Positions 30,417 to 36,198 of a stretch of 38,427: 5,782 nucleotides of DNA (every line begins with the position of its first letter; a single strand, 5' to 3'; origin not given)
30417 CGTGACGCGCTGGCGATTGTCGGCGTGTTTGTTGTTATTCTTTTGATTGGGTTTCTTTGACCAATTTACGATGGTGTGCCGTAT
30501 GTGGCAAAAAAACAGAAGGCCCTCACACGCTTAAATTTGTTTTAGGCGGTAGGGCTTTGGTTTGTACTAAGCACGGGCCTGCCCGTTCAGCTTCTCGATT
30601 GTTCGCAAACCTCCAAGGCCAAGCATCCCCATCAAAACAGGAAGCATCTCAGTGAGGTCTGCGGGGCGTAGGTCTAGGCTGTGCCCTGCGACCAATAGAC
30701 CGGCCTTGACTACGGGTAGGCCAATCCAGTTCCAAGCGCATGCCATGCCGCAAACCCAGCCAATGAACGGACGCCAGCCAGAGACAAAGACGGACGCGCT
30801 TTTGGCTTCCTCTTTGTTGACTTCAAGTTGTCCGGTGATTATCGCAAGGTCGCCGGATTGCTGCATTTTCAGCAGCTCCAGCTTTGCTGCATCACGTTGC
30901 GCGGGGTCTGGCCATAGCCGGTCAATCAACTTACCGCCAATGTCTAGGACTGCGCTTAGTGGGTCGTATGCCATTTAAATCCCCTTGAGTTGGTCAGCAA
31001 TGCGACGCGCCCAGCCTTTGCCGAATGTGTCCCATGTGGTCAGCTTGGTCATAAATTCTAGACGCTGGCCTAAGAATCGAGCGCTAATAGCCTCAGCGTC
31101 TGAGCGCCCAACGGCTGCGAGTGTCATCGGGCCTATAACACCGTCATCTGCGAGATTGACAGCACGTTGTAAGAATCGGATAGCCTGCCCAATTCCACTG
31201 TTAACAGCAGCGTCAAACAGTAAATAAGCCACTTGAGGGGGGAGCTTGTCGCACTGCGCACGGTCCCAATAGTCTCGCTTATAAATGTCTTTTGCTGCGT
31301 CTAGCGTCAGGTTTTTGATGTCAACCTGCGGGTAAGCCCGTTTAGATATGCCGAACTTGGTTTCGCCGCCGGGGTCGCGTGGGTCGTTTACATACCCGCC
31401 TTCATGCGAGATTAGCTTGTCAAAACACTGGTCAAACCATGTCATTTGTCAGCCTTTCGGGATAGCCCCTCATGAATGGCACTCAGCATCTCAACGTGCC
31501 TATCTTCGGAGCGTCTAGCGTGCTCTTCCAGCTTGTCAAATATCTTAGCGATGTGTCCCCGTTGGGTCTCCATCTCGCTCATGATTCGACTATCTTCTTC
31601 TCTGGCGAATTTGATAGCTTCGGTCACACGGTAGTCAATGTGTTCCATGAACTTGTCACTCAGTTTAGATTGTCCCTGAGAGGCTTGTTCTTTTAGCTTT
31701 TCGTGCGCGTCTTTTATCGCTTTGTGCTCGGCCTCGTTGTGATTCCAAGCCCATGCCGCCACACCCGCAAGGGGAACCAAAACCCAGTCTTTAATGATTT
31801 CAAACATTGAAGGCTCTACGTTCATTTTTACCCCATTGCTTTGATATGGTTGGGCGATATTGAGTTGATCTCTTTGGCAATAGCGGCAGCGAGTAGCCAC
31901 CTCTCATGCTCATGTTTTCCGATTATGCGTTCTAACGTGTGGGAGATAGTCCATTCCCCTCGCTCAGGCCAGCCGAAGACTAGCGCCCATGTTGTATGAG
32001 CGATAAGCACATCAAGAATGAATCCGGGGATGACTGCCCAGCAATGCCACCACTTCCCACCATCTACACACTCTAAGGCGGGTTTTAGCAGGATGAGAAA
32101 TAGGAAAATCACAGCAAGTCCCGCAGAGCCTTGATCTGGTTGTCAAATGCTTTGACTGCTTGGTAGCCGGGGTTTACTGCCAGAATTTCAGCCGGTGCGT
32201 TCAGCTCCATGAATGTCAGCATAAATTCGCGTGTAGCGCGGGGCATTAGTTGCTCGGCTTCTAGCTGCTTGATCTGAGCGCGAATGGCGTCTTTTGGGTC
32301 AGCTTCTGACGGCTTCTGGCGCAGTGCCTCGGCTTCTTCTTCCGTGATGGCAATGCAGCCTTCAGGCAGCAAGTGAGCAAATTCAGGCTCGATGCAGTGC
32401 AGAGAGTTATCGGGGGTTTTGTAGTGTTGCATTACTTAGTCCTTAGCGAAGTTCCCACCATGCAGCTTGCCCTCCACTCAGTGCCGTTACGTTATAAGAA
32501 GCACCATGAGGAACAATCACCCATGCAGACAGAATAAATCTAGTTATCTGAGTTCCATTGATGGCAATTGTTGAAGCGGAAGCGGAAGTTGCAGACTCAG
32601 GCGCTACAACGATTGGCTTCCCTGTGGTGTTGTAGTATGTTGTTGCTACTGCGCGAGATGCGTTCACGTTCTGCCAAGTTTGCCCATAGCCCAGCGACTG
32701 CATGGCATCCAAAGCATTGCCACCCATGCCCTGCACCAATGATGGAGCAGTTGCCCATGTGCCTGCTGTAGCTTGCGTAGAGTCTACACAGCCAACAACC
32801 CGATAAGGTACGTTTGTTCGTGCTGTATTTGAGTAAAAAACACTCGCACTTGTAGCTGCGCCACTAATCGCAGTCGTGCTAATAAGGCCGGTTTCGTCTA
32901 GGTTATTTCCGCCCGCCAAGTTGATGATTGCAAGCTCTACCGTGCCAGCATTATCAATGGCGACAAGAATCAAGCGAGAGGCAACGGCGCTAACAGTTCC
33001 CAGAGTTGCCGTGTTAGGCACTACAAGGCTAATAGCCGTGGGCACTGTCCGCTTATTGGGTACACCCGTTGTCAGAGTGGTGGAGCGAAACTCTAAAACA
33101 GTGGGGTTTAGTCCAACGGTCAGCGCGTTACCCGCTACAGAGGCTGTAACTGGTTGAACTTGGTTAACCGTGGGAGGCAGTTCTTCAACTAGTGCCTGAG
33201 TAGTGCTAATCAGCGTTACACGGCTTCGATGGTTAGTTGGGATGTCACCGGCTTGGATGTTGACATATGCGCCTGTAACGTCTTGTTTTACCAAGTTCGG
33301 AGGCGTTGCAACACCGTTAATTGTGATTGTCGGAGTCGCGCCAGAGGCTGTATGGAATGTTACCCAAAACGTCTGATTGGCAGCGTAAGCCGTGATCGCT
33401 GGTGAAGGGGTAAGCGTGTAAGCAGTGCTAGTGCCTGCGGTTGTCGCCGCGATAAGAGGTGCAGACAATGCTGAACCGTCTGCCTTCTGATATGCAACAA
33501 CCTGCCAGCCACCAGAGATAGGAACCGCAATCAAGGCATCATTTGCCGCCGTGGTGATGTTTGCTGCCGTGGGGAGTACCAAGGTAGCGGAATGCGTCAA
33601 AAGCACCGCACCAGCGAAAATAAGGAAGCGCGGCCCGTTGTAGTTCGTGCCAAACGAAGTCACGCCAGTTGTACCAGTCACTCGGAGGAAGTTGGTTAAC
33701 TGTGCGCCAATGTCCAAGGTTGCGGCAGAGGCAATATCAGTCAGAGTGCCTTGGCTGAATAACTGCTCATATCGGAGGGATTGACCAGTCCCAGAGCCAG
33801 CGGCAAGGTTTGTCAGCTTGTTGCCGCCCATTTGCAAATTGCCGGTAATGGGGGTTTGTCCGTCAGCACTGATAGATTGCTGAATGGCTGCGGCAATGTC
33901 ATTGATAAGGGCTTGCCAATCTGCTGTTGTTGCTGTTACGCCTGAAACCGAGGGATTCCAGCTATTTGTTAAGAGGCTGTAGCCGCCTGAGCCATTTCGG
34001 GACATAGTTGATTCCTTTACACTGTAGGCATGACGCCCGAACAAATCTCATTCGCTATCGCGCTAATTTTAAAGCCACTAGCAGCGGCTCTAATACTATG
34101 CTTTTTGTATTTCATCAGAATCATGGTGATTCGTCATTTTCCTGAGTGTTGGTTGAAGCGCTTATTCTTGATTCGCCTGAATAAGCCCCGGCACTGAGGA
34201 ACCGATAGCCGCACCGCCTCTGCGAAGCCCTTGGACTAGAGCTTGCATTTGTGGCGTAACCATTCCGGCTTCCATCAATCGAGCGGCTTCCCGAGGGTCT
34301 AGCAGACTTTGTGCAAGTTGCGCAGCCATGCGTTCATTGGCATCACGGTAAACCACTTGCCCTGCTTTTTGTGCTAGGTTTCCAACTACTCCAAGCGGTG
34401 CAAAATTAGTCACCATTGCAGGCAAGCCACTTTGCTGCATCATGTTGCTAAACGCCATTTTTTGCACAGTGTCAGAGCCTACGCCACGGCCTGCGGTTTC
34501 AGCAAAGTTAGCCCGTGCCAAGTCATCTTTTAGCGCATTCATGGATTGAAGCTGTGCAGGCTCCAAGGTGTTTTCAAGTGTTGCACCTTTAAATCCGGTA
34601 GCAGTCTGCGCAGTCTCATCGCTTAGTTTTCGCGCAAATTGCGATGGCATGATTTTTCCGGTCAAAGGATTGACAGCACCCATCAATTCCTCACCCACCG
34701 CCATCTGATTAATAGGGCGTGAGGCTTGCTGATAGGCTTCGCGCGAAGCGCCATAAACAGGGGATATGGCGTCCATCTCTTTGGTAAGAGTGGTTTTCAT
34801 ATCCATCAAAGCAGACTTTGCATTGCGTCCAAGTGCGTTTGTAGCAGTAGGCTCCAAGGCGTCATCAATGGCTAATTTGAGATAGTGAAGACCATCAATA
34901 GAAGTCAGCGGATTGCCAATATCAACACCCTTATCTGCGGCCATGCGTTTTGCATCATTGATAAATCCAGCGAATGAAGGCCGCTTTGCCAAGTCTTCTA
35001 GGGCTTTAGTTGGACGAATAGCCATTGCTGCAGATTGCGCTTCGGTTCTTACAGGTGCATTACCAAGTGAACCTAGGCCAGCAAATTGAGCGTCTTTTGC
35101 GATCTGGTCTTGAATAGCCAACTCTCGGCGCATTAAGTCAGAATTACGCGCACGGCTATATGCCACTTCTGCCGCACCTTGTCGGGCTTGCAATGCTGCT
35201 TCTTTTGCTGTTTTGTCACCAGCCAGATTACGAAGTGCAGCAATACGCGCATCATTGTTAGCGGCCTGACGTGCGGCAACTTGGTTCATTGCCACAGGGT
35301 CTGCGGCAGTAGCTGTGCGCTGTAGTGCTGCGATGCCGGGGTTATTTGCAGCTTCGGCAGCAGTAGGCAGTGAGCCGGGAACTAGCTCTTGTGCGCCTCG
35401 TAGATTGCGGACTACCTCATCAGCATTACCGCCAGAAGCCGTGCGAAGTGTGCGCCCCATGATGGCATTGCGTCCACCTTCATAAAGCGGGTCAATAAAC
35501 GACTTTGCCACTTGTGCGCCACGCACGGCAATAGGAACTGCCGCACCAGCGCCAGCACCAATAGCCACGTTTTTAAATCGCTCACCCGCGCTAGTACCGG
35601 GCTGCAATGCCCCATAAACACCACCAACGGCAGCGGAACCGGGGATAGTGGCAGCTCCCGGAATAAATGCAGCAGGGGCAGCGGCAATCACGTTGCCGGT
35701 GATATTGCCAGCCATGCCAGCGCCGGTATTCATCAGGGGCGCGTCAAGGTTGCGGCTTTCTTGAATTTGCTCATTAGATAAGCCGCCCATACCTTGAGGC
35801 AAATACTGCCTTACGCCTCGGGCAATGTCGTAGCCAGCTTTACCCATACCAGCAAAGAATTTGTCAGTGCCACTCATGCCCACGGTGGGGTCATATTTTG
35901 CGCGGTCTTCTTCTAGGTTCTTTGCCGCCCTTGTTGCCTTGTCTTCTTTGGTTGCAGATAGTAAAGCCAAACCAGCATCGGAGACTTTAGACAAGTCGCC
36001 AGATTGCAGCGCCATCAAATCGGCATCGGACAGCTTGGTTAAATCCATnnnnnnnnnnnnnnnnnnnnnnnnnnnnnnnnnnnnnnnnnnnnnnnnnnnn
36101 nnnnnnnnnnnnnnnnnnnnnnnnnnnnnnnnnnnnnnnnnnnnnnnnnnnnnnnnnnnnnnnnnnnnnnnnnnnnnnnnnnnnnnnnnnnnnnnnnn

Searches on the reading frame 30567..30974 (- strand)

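Call 27: search_protein_families(library=pfam, proteins=[window:30567-30974:-], max_evalue=0.01)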
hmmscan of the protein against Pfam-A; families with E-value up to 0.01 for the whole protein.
window:30567-30974:- (135 aa): 1 family
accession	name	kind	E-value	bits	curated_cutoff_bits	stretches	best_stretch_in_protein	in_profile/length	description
PF11351.13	GTA_holin_3TM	-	7.5e-26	91.5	24.8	1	8-120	2-117/123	Holin of 3TMs, for gene-transfer release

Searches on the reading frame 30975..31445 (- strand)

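Call 27: search_protein_families(library=pfam, proteins=[window:30975-31445:-], max_evalue=0.01)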
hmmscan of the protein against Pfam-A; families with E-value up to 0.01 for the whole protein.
window:30975-31445:- (156 aa): 3 families
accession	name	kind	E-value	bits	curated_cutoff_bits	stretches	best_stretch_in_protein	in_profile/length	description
PF05838.17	Glyco_hydro_108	-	2e-29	102.4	21.2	1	9-84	2-85/85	Glycosyl hydrolase 108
PF09374.15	PG_binding_3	-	2.2e-06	28.2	24.6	1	88-148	2-74/76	Predicted Peptidoglycan domain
PF01471.23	PG_binding_1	-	0.003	18.1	23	1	86-111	31-56/57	Putative peptidoglycan binding domain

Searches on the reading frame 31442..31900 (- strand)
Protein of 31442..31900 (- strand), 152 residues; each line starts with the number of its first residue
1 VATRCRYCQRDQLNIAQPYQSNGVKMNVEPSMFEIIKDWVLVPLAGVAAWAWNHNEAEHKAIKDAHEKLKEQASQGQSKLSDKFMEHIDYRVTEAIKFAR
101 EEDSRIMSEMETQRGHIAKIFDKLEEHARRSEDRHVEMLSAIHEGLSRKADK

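Call 27: search_protein_families(library=pfam, proteins=[window:31442-31900:-], max_evalue=0.01)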
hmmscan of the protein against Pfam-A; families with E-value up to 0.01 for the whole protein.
window:31442-31900:- (152 aa): 1 family
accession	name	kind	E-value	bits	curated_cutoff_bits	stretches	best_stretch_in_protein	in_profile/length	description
PF09074.15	Mer2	-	0.00097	19.4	27.7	1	53-144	78-166/193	Mer2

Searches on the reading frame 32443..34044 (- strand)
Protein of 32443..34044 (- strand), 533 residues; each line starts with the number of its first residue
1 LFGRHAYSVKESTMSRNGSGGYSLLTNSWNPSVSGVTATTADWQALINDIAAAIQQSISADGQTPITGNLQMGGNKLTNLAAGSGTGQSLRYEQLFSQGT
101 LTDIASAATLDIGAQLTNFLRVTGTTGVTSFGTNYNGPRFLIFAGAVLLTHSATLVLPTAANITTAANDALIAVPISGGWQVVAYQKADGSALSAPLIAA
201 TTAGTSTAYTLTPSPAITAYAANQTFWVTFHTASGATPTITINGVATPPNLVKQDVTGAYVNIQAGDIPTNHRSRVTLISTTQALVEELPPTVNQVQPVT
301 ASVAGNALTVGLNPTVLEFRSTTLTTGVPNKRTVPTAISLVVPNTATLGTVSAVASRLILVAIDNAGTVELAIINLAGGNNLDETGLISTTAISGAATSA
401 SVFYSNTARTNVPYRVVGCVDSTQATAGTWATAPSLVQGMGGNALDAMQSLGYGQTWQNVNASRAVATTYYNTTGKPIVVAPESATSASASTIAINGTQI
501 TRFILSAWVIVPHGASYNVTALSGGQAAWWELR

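Call 12: search_protein_families(library=phrogs, proteins=[window:32443-34044:-])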
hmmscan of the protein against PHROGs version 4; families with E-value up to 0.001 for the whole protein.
window:32443-34044:- (533 aa): 3 families
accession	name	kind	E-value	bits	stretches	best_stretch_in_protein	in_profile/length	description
phrog_18834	-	unknown function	1.9e-13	51.9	1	446-533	242-338/338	-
phrog_25848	-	tail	1.1e-05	25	1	44-109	196-261/598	tail fiber protein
phrog_6122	-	unknown function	0.00017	22.1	1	45-97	127-177/290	-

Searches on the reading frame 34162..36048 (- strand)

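Call 12: search_protein_families(library=phrogs, proteins=[window:34162-36048:-])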
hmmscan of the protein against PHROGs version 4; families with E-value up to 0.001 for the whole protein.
window:34162-36048:- (628 aa): 1 family
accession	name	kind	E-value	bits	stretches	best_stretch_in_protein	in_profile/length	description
phrog_5880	-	unknown function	1.9e-11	44.4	1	96-456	108-458/661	-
